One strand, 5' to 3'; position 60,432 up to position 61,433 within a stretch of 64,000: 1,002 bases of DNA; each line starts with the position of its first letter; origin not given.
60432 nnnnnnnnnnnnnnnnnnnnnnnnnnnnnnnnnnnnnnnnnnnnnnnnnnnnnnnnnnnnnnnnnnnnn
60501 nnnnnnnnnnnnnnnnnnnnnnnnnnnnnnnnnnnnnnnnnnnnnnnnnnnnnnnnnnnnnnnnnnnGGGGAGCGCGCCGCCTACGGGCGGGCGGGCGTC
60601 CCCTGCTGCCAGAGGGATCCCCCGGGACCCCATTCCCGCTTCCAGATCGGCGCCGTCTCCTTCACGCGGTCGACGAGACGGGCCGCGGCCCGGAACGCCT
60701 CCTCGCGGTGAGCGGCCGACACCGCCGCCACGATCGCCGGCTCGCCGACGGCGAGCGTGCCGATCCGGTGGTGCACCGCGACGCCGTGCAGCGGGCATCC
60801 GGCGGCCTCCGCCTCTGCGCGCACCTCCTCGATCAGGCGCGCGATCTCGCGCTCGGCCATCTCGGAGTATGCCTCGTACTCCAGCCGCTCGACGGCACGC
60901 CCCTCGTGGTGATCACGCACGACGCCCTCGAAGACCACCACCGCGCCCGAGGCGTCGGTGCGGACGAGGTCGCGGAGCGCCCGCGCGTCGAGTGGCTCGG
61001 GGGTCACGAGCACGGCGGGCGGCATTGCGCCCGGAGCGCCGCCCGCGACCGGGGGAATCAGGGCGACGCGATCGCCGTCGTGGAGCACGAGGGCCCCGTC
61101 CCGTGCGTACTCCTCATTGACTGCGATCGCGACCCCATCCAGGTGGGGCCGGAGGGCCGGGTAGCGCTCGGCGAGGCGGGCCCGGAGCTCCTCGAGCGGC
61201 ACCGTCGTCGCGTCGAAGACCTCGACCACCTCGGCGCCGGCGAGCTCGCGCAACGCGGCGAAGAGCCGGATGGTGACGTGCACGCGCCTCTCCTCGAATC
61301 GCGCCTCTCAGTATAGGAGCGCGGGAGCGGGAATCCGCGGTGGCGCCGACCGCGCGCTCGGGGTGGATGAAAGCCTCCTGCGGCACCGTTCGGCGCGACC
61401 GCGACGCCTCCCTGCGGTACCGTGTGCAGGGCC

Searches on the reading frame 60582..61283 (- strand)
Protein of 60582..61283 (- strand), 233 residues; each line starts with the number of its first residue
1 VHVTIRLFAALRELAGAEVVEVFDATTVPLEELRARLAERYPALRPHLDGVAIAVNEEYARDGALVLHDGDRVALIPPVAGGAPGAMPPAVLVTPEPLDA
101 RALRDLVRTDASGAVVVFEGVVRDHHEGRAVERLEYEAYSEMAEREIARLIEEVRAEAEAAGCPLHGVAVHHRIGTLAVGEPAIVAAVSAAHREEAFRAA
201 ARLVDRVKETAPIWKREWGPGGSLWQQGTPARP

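Call 3: search_protein_families(library=pfam, proteins=[window:60582-61283:-], max_evalue=0.01)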
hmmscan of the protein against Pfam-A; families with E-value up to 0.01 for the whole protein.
window:60582-61283:- (233 aa): 2 families
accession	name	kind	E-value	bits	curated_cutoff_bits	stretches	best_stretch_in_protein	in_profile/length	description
PF02391.22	MoaE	-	1.7e-36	125.3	23.4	1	93-209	1-113/114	MoaE protein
PF02597.26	ThiS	-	2.4e-17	63.7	22.5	1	5-82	1-76/76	ThiS family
